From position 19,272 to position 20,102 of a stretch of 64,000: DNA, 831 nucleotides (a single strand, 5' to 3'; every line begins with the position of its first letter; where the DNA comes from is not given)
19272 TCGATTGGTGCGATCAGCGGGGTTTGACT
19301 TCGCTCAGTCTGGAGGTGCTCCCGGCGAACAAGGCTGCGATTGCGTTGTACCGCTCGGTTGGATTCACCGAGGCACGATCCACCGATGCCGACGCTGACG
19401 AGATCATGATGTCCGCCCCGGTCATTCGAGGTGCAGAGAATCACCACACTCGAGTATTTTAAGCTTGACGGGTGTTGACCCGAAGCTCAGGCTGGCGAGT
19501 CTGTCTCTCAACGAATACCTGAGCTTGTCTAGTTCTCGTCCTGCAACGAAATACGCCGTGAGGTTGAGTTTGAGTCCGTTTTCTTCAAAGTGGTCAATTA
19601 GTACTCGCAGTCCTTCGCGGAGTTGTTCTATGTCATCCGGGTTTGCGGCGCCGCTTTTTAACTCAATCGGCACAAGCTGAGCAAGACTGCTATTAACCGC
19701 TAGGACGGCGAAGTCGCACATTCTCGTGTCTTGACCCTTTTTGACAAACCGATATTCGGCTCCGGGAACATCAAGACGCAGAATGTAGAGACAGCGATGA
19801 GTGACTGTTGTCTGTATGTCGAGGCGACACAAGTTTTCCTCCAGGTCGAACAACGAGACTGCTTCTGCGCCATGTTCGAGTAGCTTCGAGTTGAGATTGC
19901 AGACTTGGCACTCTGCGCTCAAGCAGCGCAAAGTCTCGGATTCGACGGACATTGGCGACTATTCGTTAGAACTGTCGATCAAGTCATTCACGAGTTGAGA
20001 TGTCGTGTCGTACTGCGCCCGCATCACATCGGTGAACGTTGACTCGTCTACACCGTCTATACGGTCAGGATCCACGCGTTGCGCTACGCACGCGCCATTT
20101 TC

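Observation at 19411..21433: Low-GC two-gene module (ABC/AAA_15-type ATPase + small Cys-cluster / PD-(D/E)xK-like protein) inserted downstream of serC: candidate uncharacterised defence-type system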

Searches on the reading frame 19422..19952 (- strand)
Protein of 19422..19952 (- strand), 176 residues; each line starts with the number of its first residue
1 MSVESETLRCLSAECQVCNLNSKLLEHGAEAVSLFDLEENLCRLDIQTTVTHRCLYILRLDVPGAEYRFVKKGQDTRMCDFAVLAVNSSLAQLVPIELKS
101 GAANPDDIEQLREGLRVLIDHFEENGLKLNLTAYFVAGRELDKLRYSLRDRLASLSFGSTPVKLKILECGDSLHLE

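Call 3: search_protein_families(library=pfam, proteins=[window:19422-19952:-], max_evalue=1)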
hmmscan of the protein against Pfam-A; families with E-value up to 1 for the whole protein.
window:19422-19952:- (176 aa): 0 families

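Call 4: search_protein_families(library=padloc, proteins=[window:19422-19952:-], max_evalue=1)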
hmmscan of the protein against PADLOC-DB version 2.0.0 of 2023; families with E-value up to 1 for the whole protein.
window:19422-19952:- (176 aa): 1 family
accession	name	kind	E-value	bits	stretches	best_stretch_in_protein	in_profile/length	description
PDLC04668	PDC-M47B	-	0.016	12.9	1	30-126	26-123/186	-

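Call 5: search_protein_families(library=ncbifam, proteins=[window:19422-19952:-], max_evalue=1)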
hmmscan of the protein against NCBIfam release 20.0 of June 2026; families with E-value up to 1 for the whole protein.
window:19422-19952:- (176 aa): 1 family
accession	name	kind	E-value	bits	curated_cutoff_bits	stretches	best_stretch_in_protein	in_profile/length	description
NF038208.1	garosamine_AAA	equivalog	0.064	12.9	170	1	104-150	42-89/167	Gar/GrdA family gentamicin resistance ATP-binding protein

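Call 6: find_homologous_proteins(query=window:19422-19952:-, max_evalue=0.001)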
Query window:19422-19952:- (176 aa): 40 proteins with E <= 0.001 among 146 candidates.
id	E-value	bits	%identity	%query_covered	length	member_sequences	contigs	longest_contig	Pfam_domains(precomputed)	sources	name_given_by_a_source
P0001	8.7e-110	382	100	100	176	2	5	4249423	-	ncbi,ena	-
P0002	5.3e-95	334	88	100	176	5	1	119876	-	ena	-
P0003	3.5e-92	325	87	99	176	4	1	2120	-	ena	-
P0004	2.6e-90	319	85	100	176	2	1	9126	-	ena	-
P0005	2.5e-86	306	82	100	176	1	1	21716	-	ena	-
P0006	1.1e-81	290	78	100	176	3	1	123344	-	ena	-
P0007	3.2e-80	286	78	99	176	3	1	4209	-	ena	-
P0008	2.3e-79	283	78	99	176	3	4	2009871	-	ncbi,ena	-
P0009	6.0e-79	282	78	99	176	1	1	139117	-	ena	-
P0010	1.9e-78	280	76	99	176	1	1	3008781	-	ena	-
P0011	8.5e-78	278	78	99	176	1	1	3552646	-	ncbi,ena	-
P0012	2.1e-75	270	72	99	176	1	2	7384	-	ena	-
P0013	4.1e-73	263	72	100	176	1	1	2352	-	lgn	-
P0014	5.7e-73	262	73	99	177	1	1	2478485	-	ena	-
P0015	1.3e-67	245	69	99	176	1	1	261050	-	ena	-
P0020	7.1e-49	184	51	99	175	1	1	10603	-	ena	-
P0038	1.6e-14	72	33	91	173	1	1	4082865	-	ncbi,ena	-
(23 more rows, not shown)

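Call 8: search_solved_structures(query=window:19422-19952:-, max_evalue=10)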
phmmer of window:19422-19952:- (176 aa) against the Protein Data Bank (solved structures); distinct sequences matched with E-value up to 10: 3.
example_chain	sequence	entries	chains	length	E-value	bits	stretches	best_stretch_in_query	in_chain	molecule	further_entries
2hcn_A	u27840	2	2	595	0.019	18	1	25-139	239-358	RNA-directed RNA polymerase (NS5)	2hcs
2hfz_A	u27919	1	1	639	0.022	17.8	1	25-139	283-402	RNA-directed RNA polymerase(NS5)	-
7quj_A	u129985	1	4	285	0.26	14.3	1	25-64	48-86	NsNEPS2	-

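Call 9: find_encoding_contigs(protein=P0001, flank=8000, max_places=4)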
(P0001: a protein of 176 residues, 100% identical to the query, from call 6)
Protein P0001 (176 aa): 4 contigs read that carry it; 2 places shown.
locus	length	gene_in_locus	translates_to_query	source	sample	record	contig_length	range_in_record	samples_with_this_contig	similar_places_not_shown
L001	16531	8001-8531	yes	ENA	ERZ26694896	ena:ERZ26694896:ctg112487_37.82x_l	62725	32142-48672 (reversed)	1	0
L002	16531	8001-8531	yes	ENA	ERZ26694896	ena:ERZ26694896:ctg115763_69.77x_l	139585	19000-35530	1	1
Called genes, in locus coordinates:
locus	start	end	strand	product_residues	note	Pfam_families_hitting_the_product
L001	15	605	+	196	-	PF00694:Aconitase_C, PF27434:LeuD_C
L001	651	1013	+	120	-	PF27542:ArfC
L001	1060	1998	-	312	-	PF00389:2-Hacid_dh, PF02826:2-Hacid_dh_C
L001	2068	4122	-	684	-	PF02129:Peptidase_S15 (faint), PF12146:Hydrolase_4 (faint), PF20434:BD-FAE, PF00326:Peptidase_S9, PF01738:DLH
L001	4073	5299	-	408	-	PF00155:Aminotran_1_2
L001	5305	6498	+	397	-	PF00266:Aminotran_5 (weak)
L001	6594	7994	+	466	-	PF13304:AAA_21, PF13175:AAA_15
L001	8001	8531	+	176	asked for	-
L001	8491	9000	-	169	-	PF13302:Acetyltransf_3 (faint), PF00583:Acetyltransf_1, PF13508:Acetyltransf_7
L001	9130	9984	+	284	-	PF05721:PhyH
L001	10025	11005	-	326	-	PF00248:Aldo_ket_red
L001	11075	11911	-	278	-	PF05721:PhyH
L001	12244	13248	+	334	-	PF01209:Ubie_methyltran, PF13489:Methyltransf_23, PF13847:Methyltransf_31, PF08241:Methyltransf_11, PF08242:Methyltransf_12, PF13649:Methyltransf_25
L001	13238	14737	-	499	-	PF01039:Carboxyl_trans, PF03255:ACCA (faint)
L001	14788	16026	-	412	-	PF02515:CoA_transf_3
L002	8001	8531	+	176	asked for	-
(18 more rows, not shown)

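Call 10: find_encoding_contigs(protein=P0038, flank=8000, max_places=3)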
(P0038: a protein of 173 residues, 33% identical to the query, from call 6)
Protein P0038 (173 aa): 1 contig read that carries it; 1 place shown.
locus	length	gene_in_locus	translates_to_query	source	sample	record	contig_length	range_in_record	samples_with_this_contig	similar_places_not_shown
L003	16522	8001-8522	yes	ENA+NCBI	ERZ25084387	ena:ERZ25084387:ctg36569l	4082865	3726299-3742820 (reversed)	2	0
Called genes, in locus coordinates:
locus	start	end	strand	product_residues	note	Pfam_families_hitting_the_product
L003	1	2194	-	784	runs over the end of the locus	PF03572:Peptidase_S41, PF00395:SLH (faint)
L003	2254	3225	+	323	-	PF00730:HhH-GPD (weak)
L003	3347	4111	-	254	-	PF01182:Glucosamine_iso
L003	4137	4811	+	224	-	PF20408:Abhydrolase_11, PF12695:Abhydrolase_5 (weak)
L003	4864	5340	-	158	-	PF02502:LacAB_rpiB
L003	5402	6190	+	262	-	-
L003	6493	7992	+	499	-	PF13175:AAA_15, PF13304:AAA_21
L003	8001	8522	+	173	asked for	-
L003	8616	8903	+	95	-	PF01106:NifU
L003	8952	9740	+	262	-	PF03308:MeaB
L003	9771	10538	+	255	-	PF00378:ECH_1, PF16113:ECH_2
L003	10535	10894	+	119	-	-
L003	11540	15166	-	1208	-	-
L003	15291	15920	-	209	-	PF11848:DUF3368 (faint)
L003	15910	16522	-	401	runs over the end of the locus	PF01381:HTH_3, PF13560:HTH_31, PF06114:Peptidase_M78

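Call 11: find_encoding_contigs(protein=P0020, flank=8000, max_places=3)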
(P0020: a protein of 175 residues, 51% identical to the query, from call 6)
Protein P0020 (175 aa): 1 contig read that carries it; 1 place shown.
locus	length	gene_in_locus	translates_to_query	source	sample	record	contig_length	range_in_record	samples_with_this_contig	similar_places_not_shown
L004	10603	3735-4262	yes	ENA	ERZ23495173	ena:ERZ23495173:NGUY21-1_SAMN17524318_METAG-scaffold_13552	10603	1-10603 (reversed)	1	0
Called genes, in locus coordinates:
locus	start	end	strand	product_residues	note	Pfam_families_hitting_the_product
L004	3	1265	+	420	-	?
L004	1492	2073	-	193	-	-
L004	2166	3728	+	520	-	PF13175:AAA_15 (weak), PF13304:AAA_21, PF13175:AAA_15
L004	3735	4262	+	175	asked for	-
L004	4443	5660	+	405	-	-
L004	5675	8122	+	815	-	-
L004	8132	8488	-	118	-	-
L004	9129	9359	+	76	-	-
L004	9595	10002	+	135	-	-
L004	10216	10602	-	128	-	?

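Call 13: search_protein_families(library=phrogs, proteins=[window:19422-19952:-], max_evalue=1)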
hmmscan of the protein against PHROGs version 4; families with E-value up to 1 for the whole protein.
window:19422-19952:- (176 aa): 0 families

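Call 24: predict_structure(alignment_id=A1)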
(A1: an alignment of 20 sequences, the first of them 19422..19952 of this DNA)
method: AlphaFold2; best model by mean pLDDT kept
length: 176 residues; sequences in the alignment: 20
mean_pLDDT: 83.7   pTM: 0.83
mean pLDDT of the five models: 83.7, 83.3, 81.7, 77.4, 64.7
residues with pLDDT >= 90: 68; 70-90: 86; 50-70: 15; < 50: 7
segments of 3 or more residues with pLDDT < 50: 1-7
pLDDT, mean of each block of 10 residues (from residue 1): 46 86 95 80 81 88 90 87 87 91 86 91 77 90 87 71 89 86
secondary structure, 60 per line:
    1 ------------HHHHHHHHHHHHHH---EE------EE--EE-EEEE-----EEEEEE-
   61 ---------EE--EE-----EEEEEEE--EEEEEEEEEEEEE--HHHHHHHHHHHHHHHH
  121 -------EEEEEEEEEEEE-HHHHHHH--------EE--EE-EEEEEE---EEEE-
elements in order: H13-26 E45-48 E54-59 E81-87 E90-102 H105-120 E128-139 H141-147 E163-168 E172-175

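Call 26: search_protein_families(library=padloc, alignment_id=A1, max_evalue=1)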
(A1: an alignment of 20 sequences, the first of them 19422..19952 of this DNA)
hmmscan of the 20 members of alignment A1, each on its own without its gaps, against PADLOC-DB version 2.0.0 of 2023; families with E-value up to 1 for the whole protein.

A. member 1, window:19422-19952:- (176 aa): 1 family
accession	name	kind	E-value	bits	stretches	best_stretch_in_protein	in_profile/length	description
PDLC04668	PDC-M47B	-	0.016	12.9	1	30-126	26-123/186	-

B. families by the number of members that match (of 20 scanned): 10 families
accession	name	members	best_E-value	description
PDLC04668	PDC-M47B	9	0.00078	-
PDLC04813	PDC-S02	4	0.0016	-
PDLC04824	PDC-S02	3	0.034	-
PDLC04563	PDC-M29B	2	0.0041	-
PDLC04795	PDC-S02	2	0.0093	-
PDLC04831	PDC-S02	2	0.046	-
PDLC04803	PDC-S02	1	0.019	-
PDLC04807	PDC-S02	1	0.037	-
PDLC04825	PDC-S02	1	0.05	-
PDLC04810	PDC-S02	1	0.058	-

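Call 28: fold_search(model_id=the predicted structure, library=pdb)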
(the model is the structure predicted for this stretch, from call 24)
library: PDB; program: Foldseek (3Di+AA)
matches with E <= 10: 726; with E <= 0.001: 0
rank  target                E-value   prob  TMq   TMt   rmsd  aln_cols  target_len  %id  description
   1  8vxy_A                1.9e-02  0.87  0.35  0.27   5.9       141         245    6  Structure of HamA(E138A,K140A)B-plasmid DNA complex from the Escherichia coli Hachiman defense system (released 2024-03-13)
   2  3fov                  1.9e-02  0.35  0.20  0.29  10.7       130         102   15  Crystal structure of protein RPA0323 of unknown function from Rhodopseudomonas palustris (released 2009-01-13)
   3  5hh4_A                2.9e-02  0.21  0.19  0.16   8.9       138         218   11  Crystal structure of metallo-beta-lactamase IMP-1 in complex with a phosphonate-based inhibitor (released 2017-01-18)
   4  4gyq_A                3.3e-02  0.30  0.21  0.17   7.5       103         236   12  Crystal Structure of New Delhi Metallo-beta-Lactamase-1 D223A mutant from Klebsiella pneumoniae (released 2012-09-26)
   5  5b3r_B                3.3e-02  0.15  0.19  0.16   9.1       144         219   10  Crystal structure of metallo-beta-lactamase IMP-18 from Pseudomonas aeruginosa (released 2017-02-15)
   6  5acr_A                3.8e-02  0.16  0.22  0.19   8.9       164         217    8  W228Y-Investigation of the impact from residues W228 and Y233 in the metallo-beta-lactamase GIM-1 (released 2015-12-23)
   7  4gyq_C                4.0e-02  0.20  0.22  0.18   9.9       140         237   12  Crystal Structure of New Delhi Metallo-beta-Lactamase-1 D223A mutant from Klebsiella pneumoniae (released 2012-09-26)
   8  6jka_C                4.3e-02  0.20  0.20  0.17  11.4       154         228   12  Crystal structure of metallo-beta-lactamse, IMP-1, in complex with a thiazole-bearing inhibitor (released 2020-03-25)
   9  5ev8_C                4.3e-02  0.18  0.19  0.16   8.5       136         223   11  Crystal structure of the metallo-beta-lactamase IMP-1 in complex with the bisthiazolidine inhibitor D-CS319 (released 2016-06-01)
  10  2ynt_B                4.6e-02  0.15  0.20  0.17   8.2       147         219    8  GIM-1-3Mol native. Crystal structures of Pseudomonas aeruginosa GIM- 1: active site plasticity in metallo-beta-lactama (released 2013-07-24)
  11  7dtn_A                4.9e-02  0.18  0.19  0.16   8.6       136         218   11  Crystal structure of metallo-beta-lactamase IMP-1 mutant (D120E) in complex with citrate. (released 2021-08-04)
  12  5acp_A                4.9e-02  0.14  0.21  0.18   9.0       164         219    9  W228R-Investigation of the impact from residues W228 and Y233 in the metallo-beta-lactamase GIM-1 (released 2015-12-23)
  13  5act_A                5.2e-02  0.23  0.25  0.21   8.3       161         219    7  W228S-Investigation of the impact from residues W228 and Y233 in the metallo-beta-lactamase GIM-1 (released 2015-12-23)
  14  6jka_D                5.2e-02  0.15  0.19  0.17   8.9       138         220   10  Crystal structure of metallo-beta-lactamse, IMP-1, in complex with a thiazole-bearing inhibitor (released 2020-03-25)
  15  4tzb                  5.2e-02  0.14  0.21  0.17  10.5       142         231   13  Structure of NDM-Metallo-beta-lactamase (released 2015-07-22)
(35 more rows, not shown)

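Call 29: find_related_loci(query=A1, collection=genome_contigs, flank=10000)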
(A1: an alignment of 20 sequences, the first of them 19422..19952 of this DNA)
Query A1 (176 aa) in genome_contigs; peptide patterns used: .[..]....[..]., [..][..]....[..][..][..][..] (x = any residue, [..] = any of these).
47 stretches matched a pattern; 15 encode a relative of the query (tblastn E <= 1e-3); 15 distinct loci.
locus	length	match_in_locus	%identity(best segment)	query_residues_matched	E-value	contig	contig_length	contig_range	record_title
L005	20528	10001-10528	90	1-176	1e-103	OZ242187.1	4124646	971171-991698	MAG: Candidatus Aldehydirespiratoraceae bacterium isolate 61e8bfbb-40aa-4858-aaa5-c73b4985a48d genome assembly, chromoso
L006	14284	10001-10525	78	1-175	6e-86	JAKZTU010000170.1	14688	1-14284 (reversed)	MAG: Acidimicrobiales bacterium isolate Langseth_MAG_00067 Langseth_MAG_00067_000000000170, whole genome shotgun sequenc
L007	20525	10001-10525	78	1-175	2e-84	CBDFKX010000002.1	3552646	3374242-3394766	MAG: Candidatus Aldehydirespiratoraceae bacterium isolate 8d6ab3e8-b734-4a82-969c-709287334e5d genome assembly, contig:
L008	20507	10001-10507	57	7-175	1e-55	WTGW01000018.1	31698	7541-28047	MAG: Acidimicrobiia bacterium isolate CO36404bin_8 NODE_225_length_31698_cov_43.295800, whole genome shotgun sequence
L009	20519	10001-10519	50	5-175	8e-48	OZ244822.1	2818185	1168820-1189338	MAG: Candidatus Aldehydirespirator sp. isolate 35bfcaf5-8220-4494-8a82-73b50c7a5dd2 genome assembly, chromosome: 1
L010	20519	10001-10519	55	4-175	1e-47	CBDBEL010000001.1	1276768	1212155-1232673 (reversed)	MAG: Candidatus Aldehydirespirator sp. isolate 42010ebb-ea2b-4a2b-9d13-79554d05c50f genome assembly, contig: contig_1, w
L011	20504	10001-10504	55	9-175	2e-45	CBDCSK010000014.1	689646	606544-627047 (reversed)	MAG: Candidatus Aldehydirespirator sp. isolate 158ad01d-a0e1-4362-9a4e-647a92b6262f genome assembly, contig: contig_14,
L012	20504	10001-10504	50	8-175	2e-43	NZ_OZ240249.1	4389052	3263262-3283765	MAG: Candidatus Poriferisodalis sp. isolate 28e7fe26-1565-4c76-bd7c-ff92479b411d chromosome 1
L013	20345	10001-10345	54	4-117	9e-28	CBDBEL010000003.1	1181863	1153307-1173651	MAG: Candidatus Aldehydirespirator sp. isolate 42010ebb-ea2b-4a2b-9d13-79554d05c50f genome assembly, contig: contig_3, w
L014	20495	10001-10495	35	9-175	7e-24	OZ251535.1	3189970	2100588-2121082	MAG: Candidatus Spongiisociaceae bacterium isolate 634b0852-1bd7-43e5-9878-17fb53bb1bc5 genome assembly, chromosome: 1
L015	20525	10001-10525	32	3-175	3e-19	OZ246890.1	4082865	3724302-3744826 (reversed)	MAG: Acidimicrobiia bacterium isolate cb841b48-16cd-465e-8cff-7e5597cbbcdd genome assembly, chromosome: 1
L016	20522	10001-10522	33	10-175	3e-17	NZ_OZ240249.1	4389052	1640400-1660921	MAG: Candidatus Poriferisodalis sp. isolate 28e7fe26-1565-4c76-bd7c-ff92479b411d chromosome 1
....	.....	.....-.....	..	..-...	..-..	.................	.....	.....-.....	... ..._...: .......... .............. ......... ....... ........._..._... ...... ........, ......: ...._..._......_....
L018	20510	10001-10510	31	5-173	1e-15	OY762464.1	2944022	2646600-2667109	MAG: Acidimicrobiia bacterium isolate 46c1db0d-967a-4333-83ea-8eb352737e21 genome assembly, chromosome: 1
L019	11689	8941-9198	37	17-101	2e-12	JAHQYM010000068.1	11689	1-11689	MAG: Acidimicrobiia bacterium isolate 10 NODE_6598_length_11689_cov_16.348_ID_13195, whole genome shotgun sequence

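Call 32: fold_search(model_id=the predicted structure, library=viral)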
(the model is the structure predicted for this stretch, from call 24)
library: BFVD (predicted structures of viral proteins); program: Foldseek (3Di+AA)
matches with E <= 10: 906; with E <= 0.001: 0
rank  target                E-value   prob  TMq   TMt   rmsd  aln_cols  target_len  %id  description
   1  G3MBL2                6.0e-03  0.94  0.31  0.22   6.1       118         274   12  Gp146 [Bacillus phage G]
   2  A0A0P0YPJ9            7.8e-03  0.95  0.28  0.10   4.0        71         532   18  (no name in the UniProt tables at hand)
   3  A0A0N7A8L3            9.4e-03  0.60  0.25  0.25   7.2       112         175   20  (no name in the UniProt tables at hand)
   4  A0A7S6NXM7            9.4e-03  0.41  0.26  0.24   7.2       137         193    4  Uncharacterized protein [Bathycoccus sp. RCC716 virus 1]
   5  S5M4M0                1.1e-02  0.93  0.39  0.27   8.4       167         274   10  Uncharacterized protein [Bacillus phage JL]
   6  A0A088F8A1            1.1e-02  0.85  0.36  0.42  14.9       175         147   14  (no name in the UniProt tables at hand)
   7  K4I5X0                1.1e-02  0.60  0.28  0.25  16.3       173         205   13  Uncharacterized protein [Salmonella phage STML-198]
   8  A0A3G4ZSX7            1.7e-02  0.57  0.25  0.08   6.8       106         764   14  Superfamily II DNA or RNA helicase [Terrestrivirus sp.]
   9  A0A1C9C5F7            1.8e-02  0.33  0.26  0.15  13.9       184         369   10  C2H2-type domain-containing protein [Heterosigma akashiwo virus 01]
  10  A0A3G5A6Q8            2.1e-02  0.82  0.28  0.17   5.3       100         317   11  Uncharacterized protein [Hyperionvirus sp.]
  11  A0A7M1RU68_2          2.1e-02  0.23  0.19  0.04  14.4       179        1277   12  NTF2 domain-containing protein [uncultured phage cr272_1]
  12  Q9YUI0                2.3e-02  0.21  0.21  0.20  13.9       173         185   13  UL76 protein (Fragment) [Rhesus cytomegalovirus (strain 68-1)]
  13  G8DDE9                2.4e-02  0.66  0.29  0.28   6.9       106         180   11  (no name in the UniProt tables at hand)
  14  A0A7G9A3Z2            2.4e-02  0.44  0.28  0.18  18.5       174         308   12  Uncharacterized protein [Bacteriophage sp.]
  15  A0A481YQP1            2.6e-02  0.21  0.26  0.19  18.3       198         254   15  Uncharacterized protein [Marseillevirus LCMAC101]
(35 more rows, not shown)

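Call 38: search_protein_representatives(alignment_id=A1)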
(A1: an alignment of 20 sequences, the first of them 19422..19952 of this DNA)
Query: 20 sequences, 176 profile positions. Proteins with E-value up to 0.001 (for the whole library): 90; up to 1e-10: 60; up to 1e-30: 21. The best 90 are listed.
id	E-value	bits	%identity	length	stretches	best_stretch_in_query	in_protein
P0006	1.0e-83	295.7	-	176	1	1-176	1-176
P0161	9.0e-53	194.9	-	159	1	17-175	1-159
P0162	1.3e-49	184.6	-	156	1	22-175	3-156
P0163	9.9e-49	181.7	-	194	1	9-174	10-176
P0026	1.9e-46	174.3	-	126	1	1-117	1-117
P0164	3.0e-43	163.9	-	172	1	5-173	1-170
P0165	3.9e-43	163.5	-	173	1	7-175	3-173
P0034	7.8e-39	149.5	-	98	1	78-175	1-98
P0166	1.0e-37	145.9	-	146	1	33-174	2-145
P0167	1.8e-36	141.8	-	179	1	8-175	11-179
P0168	7.8e-36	139.7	-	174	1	22-175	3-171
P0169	4.2e-34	134.1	-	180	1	8-173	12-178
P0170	1.1e-33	132.7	-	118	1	16-108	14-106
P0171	1.3e-33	132.6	-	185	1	10-173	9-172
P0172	1.7e-33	132.1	-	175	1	10-175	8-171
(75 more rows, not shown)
